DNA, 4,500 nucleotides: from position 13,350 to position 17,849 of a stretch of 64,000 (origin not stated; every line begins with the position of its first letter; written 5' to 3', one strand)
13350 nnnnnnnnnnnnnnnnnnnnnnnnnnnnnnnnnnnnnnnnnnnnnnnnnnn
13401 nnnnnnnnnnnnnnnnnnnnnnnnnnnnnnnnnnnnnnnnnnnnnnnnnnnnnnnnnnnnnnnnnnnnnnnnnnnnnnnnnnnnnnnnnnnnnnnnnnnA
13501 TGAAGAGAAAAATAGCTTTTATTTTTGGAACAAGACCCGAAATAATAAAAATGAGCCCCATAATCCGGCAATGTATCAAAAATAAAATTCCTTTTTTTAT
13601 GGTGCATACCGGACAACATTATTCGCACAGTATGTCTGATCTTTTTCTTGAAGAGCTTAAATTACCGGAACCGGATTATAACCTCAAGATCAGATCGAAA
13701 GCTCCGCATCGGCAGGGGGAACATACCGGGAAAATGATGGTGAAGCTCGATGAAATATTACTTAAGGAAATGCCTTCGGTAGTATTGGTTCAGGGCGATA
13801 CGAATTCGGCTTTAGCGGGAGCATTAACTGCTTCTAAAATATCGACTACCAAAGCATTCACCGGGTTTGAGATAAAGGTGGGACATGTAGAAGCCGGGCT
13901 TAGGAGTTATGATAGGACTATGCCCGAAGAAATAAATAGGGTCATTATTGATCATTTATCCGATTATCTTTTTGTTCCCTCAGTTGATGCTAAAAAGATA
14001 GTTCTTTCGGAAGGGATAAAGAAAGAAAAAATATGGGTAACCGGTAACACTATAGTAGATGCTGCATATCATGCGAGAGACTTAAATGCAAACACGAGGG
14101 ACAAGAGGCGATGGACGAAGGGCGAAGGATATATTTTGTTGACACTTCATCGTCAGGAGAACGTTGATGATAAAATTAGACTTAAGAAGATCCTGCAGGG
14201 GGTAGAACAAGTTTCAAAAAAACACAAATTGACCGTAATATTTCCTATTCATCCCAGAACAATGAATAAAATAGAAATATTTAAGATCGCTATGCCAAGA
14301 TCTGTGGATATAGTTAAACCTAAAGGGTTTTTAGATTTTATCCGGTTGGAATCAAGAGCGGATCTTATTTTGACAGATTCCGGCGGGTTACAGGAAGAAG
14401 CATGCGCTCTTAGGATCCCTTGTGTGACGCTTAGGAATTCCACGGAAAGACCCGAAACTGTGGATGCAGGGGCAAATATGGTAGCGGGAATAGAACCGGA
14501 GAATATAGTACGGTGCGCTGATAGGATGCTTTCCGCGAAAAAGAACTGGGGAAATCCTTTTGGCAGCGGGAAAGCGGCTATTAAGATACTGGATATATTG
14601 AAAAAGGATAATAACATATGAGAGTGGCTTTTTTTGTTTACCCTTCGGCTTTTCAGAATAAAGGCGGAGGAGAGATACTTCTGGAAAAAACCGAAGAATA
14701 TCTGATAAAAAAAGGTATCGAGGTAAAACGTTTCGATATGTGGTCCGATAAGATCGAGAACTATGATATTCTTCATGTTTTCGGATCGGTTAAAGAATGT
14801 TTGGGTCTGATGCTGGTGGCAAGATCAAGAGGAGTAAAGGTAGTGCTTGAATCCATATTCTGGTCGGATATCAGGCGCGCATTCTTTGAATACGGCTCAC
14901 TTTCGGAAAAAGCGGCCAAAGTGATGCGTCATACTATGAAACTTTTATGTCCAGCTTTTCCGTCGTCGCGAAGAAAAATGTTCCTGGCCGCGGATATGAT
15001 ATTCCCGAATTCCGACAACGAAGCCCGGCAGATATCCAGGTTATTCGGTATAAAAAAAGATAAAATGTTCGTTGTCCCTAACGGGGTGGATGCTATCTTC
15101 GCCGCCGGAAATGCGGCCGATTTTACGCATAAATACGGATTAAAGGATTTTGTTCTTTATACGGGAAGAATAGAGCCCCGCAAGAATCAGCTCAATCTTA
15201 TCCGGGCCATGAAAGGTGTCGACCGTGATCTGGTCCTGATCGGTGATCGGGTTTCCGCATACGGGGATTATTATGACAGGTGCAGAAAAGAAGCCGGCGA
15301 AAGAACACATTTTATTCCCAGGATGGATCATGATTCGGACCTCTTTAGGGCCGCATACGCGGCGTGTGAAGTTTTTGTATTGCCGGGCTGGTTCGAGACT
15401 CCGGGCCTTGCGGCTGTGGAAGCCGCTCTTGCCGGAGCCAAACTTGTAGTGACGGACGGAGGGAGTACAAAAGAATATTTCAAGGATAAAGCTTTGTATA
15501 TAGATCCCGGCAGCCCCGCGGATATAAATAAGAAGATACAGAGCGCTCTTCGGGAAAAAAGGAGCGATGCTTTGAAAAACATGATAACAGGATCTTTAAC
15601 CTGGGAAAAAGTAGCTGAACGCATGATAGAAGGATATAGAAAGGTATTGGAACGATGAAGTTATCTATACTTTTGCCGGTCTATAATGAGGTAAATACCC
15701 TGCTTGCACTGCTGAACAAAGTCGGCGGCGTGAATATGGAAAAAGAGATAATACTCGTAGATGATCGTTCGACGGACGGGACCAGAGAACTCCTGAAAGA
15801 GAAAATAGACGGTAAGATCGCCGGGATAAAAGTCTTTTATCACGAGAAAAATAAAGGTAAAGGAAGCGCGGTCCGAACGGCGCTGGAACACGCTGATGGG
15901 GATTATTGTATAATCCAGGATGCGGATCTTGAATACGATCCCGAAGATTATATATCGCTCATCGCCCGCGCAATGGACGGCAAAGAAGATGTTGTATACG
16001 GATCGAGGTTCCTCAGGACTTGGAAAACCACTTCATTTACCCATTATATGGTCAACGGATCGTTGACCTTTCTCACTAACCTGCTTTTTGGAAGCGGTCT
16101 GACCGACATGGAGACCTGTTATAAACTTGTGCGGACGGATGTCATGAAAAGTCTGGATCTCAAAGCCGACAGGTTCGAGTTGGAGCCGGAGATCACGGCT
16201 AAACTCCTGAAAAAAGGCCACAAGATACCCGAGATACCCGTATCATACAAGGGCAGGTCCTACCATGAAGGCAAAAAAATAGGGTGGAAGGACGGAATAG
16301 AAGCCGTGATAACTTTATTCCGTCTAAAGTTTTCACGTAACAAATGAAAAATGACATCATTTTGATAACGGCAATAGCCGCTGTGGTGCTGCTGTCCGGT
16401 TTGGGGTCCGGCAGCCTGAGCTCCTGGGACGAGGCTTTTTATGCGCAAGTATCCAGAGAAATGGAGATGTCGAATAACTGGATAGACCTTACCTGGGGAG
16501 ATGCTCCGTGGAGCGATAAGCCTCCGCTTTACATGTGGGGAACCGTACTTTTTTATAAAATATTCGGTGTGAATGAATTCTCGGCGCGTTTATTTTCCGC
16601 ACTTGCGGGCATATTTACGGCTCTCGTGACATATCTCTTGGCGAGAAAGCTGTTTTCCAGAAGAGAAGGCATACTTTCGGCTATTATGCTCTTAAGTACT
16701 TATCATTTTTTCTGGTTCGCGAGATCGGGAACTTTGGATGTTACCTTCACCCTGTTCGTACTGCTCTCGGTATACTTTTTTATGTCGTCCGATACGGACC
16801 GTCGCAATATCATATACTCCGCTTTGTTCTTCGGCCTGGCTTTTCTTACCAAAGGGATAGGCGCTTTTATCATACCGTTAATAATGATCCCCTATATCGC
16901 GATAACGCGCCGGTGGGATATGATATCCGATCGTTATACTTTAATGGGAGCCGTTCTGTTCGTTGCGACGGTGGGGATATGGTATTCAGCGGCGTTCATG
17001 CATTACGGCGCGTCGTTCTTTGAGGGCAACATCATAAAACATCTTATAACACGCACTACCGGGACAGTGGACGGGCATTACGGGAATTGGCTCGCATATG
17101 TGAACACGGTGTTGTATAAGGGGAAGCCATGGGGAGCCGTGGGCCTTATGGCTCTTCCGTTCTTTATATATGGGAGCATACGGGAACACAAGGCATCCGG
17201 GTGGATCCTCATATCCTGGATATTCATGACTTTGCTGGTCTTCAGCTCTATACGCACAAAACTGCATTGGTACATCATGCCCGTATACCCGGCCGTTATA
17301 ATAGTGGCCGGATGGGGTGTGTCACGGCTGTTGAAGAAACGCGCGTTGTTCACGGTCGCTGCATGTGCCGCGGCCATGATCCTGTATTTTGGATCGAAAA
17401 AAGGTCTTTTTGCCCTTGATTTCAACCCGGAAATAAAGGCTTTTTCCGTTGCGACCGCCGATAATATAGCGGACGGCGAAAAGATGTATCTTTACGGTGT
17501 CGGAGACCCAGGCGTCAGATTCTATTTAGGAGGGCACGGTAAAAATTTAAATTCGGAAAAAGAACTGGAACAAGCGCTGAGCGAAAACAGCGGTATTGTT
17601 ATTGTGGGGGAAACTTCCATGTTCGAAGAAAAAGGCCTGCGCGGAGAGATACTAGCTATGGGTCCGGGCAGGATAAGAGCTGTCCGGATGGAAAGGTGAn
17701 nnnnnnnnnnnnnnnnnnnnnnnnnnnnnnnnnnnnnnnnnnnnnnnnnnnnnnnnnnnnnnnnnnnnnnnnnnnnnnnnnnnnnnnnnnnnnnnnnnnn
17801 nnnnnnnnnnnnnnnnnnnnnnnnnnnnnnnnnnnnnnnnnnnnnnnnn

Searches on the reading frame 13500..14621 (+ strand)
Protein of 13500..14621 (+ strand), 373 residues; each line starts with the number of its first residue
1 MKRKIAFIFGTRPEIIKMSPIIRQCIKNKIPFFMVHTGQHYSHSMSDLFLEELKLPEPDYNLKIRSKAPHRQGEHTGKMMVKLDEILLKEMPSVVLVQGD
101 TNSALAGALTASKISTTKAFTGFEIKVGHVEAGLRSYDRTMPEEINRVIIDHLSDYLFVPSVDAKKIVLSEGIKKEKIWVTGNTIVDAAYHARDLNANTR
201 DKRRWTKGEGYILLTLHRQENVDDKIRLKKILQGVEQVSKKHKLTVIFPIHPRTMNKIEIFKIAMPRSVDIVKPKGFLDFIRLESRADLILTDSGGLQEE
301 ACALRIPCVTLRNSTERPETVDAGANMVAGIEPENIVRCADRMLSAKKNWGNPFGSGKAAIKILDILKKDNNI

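Call 10: search_protein_families(library=pfam, proteins=[window:13500-14621:+], max_evalue=0.00001)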
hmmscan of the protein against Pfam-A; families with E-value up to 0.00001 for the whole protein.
window:13500-14621:+ (373 aa): 1 family
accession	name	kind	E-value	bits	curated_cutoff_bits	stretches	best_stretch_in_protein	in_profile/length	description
PF02350.25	Epimerase_2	-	1.5e-102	343.5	30.6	1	29-368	8-347/347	UDP-N-acetylglucosamine 2-epimerase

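Call 101: search_protein_families(library=ncbifam, proteins=[window:13500-14621:+], max_evalue=0.00001)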
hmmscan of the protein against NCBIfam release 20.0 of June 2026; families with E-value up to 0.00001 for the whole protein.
window:13500-14621:+ (373 aa): 2 families
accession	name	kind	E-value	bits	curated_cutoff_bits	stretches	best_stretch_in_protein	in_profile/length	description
TIGR00236.1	wecB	equivalog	2e-115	385.8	210.15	1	4-369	2-364/366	non-hydrolyzing UDP-N-acetylglucosamine 2-epimerase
TIGR03568.1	NeuC_NnaA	equivalog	1.5e-17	63.6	235.9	1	3-367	1-365/365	UDP-N-acetylglucosamine 2-epimerase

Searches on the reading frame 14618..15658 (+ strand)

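Call 10: search_protein_families(library=pfam, proteins=[window:14618-15658:+], max_evalue=0.00001)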
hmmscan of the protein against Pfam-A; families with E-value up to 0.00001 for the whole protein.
window:14618-15658:+ (346 aa): 4 families
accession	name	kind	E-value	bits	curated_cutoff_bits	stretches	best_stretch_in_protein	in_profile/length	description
PF00534.26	Glycos_transf_1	-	2.6e-18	66.6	26.4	1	175-319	14-162/172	Glycosyl transferases group 1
PF13692.12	Glyco_trans_1_4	-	4.5e-14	53.4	27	1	179-312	4-141/142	Glycosyl transferases group 1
PF13439.12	Glyco_transf_4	-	1.4e-07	32.2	28.5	1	48-158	72-167/170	Glycosyltransferase Family 4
PF13579.12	Glyco_trans_4_4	-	1.1e-06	29.5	29.7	0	47-156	70-158/158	Glycosyl transferase 4-like domain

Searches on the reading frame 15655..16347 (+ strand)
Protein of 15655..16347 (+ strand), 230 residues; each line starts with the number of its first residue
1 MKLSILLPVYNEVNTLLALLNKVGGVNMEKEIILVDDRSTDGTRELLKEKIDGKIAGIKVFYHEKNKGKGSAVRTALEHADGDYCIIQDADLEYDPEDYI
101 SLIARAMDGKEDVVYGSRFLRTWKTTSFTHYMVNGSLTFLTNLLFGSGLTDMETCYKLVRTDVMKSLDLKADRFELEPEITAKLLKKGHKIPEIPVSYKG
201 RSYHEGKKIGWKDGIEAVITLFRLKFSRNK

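Call 10: search_protein_families(library=pfam, proteins=[window:15655-16347:+], max_evalue=0.00001)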
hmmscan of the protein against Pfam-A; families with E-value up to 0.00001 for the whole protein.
window:15655-16347:+ (230 aa): 2 families
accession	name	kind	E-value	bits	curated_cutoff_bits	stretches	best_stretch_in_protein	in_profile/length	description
PF00535.33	Glycos_transf_2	-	1.3e-33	116.8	23.3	1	4-165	1-165/168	Glycosyl transferase family 2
PF13704.12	Glyco_tranf_2_4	-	1.2e-06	29.4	27.5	1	11-91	2-81/98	Glycosyl transferase family 2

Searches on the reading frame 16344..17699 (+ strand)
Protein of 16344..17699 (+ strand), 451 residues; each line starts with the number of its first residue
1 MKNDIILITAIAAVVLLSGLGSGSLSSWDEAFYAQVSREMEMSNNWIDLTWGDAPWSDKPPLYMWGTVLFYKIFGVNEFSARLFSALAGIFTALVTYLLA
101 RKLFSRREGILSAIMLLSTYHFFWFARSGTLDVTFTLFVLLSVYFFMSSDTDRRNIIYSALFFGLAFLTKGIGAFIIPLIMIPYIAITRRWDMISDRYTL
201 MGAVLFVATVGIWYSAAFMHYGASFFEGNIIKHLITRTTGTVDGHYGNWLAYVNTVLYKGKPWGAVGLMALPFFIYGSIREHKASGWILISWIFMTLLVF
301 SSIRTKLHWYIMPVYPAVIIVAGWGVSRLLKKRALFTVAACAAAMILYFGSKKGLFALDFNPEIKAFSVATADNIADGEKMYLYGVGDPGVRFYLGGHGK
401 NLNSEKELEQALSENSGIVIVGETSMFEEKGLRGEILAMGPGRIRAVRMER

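Call 10: search_protein_families(library=pfam, proteins=[window:16344-17699:+], max_evalue=0.00001)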
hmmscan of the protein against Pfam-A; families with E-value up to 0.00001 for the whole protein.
window:16344-17699:+ (451 aa): 2 families
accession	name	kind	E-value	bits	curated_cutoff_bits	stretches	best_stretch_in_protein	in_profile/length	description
PF13231.12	PMT_2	-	2.8e-26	93.1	26.1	1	58-212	1-159/160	Dolichyl-phosphate-mannose-protein mannosyltransferase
PF02366.24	PMT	-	2.5e-16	60.4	22.7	1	9-215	4-220/245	Dolichyl-phosphate-mannose-protein mannosyltransferase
